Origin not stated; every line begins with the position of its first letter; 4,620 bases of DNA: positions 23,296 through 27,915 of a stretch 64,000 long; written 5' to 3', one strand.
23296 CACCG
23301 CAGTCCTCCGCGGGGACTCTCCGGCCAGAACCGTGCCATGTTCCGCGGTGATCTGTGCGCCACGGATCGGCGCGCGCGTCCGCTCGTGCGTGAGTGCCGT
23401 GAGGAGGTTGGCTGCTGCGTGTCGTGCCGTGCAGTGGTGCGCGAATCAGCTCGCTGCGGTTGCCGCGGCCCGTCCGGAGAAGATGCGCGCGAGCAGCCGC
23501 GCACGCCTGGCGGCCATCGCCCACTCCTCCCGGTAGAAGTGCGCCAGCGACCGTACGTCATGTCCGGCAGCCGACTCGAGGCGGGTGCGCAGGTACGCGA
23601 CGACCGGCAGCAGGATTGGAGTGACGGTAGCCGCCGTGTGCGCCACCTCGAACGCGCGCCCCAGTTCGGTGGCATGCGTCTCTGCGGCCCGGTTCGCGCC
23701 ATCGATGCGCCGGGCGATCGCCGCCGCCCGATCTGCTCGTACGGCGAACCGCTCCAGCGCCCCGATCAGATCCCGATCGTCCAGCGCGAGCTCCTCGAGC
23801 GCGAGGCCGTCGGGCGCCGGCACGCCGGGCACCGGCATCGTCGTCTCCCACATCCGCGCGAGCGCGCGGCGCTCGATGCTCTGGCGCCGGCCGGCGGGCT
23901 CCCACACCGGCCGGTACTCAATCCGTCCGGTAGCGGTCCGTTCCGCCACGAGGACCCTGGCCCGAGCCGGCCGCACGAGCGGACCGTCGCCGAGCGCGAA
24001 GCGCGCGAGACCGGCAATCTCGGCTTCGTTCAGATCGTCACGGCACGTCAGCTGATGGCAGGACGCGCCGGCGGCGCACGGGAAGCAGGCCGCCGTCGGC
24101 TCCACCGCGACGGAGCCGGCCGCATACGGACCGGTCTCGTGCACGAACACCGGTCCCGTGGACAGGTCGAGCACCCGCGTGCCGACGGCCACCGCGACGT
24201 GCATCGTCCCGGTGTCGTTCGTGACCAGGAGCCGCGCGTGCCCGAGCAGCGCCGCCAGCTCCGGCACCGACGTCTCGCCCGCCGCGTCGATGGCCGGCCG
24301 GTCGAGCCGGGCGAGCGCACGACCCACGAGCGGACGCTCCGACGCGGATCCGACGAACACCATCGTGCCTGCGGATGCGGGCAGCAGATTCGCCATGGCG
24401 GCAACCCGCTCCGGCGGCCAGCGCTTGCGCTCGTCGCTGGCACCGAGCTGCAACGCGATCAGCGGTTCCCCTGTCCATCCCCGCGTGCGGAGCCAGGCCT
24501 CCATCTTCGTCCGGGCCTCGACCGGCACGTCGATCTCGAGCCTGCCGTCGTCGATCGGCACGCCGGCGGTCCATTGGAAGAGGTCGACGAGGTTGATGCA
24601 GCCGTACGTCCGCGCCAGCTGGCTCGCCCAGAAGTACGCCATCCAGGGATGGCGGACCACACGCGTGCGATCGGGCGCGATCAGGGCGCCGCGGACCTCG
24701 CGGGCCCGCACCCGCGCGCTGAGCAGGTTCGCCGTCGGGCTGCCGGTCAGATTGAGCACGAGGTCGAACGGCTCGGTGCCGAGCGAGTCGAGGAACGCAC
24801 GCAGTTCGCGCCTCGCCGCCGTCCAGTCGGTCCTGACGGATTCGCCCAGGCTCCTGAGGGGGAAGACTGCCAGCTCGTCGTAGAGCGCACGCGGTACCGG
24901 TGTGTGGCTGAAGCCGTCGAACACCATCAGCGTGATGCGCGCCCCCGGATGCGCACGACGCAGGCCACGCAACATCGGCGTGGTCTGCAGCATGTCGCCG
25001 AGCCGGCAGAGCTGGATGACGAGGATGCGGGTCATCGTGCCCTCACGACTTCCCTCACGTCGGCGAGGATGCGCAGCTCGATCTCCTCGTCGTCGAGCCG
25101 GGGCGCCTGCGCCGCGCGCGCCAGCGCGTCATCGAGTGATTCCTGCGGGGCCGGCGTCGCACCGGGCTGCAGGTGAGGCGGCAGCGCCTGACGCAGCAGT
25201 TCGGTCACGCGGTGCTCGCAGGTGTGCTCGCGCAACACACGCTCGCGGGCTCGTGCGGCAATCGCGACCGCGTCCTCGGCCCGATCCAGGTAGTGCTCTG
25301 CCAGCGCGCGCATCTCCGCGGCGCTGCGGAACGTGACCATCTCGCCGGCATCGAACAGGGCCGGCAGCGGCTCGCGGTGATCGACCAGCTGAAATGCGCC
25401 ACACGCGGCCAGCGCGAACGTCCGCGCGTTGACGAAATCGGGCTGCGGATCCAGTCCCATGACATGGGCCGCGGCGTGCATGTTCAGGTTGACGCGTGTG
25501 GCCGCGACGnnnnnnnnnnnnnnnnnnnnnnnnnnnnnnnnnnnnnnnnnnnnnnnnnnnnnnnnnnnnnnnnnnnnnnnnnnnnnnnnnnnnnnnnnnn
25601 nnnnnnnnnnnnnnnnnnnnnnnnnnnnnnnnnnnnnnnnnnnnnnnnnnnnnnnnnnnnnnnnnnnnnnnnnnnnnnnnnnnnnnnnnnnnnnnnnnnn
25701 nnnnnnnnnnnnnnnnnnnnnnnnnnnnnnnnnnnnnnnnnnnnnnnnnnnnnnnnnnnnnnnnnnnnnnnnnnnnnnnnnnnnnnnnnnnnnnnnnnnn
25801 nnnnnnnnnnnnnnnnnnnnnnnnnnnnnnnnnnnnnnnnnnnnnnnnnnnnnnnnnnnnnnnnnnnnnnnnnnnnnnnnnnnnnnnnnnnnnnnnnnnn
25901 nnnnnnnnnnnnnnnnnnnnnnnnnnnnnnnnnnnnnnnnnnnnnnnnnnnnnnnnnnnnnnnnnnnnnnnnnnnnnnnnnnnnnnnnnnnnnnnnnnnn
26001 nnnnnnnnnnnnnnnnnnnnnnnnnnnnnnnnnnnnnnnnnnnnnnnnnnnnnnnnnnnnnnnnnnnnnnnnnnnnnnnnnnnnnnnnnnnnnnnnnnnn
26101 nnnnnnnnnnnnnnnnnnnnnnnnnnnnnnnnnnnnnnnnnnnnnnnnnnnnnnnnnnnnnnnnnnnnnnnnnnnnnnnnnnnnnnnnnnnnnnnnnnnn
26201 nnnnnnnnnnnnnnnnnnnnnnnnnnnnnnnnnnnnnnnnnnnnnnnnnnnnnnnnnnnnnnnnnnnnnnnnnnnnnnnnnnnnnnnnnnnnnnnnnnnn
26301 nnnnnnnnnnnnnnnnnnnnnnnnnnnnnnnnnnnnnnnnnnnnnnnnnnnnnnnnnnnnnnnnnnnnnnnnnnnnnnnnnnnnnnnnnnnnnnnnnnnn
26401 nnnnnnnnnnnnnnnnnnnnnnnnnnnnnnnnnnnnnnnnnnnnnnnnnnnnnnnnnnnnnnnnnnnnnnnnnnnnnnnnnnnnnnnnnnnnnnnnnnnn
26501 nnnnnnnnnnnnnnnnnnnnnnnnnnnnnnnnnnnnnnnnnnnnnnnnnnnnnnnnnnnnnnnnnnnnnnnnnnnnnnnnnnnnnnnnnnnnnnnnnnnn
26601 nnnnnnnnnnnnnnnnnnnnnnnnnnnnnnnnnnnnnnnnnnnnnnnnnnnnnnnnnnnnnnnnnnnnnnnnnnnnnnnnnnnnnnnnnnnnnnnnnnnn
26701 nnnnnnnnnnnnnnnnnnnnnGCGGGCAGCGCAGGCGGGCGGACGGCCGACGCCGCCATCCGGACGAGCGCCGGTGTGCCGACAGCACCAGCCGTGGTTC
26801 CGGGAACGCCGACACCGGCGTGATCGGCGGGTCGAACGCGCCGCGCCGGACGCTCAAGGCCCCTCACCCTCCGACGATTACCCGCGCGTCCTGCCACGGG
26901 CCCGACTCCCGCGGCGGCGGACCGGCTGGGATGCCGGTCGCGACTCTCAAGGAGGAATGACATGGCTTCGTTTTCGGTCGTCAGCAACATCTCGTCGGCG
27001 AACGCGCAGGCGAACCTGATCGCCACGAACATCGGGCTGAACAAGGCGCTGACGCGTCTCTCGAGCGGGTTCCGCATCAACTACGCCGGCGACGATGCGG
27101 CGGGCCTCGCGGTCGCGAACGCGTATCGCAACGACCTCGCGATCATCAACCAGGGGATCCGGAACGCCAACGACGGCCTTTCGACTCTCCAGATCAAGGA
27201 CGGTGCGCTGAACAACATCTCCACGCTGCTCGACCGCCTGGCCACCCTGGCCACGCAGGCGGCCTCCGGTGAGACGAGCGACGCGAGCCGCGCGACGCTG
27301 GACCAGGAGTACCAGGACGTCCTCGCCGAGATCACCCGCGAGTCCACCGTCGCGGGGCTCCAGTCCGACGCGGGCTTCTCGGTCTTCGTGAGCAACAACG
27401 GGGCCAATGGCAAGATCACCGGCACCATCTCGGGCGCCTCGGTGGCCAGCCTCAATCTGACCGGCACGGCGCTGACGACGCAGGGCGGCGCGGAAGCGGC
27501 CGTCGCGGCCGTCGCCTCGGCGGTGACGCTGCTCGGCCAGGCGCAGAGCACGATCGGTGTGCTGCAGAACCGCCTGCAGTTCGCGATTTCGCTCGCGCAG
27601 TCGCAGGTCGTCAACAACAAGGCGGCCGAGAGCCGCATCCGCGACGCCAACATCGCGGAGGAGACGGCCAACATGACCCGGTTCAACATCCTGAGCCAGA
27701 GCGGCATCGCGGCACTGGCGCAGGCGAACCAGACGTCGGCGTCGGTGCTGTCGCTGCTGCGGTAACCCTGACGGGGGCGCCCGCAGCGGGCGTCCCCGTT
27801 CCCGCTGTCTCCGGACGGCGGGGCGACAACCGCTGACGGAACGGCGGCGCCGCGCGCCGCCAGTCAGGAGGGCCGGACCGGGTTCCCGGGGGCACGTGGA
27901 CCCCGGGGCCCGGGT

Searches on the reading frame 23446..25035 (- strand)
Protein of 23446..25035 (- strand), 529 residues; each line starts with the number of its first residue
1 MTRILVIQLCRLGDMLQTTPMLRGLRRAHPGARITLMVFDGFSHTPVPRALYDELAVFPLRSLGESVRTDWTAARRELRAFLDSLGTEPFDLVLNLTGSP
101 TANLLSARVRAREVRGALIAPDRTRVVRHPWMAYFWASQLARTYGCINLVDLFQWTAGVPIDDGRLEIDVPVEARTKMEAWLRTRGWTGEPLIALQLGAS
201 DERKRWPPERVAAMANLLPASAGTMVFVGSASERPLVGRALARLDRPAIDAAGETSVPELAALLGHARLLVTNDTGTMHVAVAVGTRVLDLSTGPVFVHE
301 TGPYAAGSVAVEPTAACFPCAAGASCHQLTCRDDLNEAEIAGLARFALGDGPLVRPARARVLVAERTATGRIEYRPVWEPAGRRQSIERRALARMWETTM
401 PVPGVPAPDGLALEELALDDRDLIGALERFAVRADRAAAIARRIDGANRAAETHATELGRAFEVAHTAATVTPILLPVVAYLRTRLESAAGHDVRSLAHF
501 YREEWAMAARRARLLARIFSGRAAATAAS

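Call 60: search_protein_families(library=pfam, proteins=[window:23446-25035:-], max_evalue=0.01)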
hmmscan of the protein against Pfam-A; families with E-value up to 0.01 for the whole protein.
window:23446-25035:- (529 aa): 1 family
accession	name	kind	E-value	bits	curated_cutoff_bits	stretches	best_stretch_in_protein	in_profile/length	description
PF01075.23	Glyco_transf_9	-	6.1e-23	81.9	22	1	80-320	3-236/247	Glycosyltransferase family 9 (heptosyltransferase)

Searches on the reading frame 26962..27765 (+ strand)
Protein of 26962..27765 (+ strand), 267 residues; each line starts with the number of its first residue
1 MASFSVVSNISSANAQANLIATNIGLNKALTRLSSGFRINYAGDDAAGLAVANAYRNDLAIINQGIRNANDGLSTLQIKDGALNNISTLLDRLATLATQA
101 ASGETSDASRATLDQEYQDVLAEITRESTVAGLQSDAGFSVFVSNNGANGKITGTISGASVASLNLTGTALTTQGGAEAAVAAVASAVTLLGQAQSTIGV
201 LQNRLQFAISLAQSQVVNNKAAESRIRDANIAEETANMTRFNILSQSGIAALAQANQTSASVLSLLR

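Call 25: search_protein_families(library=pfam, proteins=[window:26962-27765:+], max_evalue=0.001)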
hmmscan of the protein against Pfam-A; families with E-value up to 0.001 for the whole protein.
window:26962-27765:+ (267 aa): 2 families
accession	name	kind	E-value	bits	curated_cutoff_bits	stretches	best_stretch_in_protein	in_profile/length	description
PF00669.25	Flagellin_N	-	6.4e-26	91.5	26.6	1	8-125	3-120/139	Bacterial flagellin N-terminal helical region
PF00700.27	Flagellin_C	-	7.3e-19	68.3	23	1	182-266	2-86/86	Bacterial flagellin C-terminal helical region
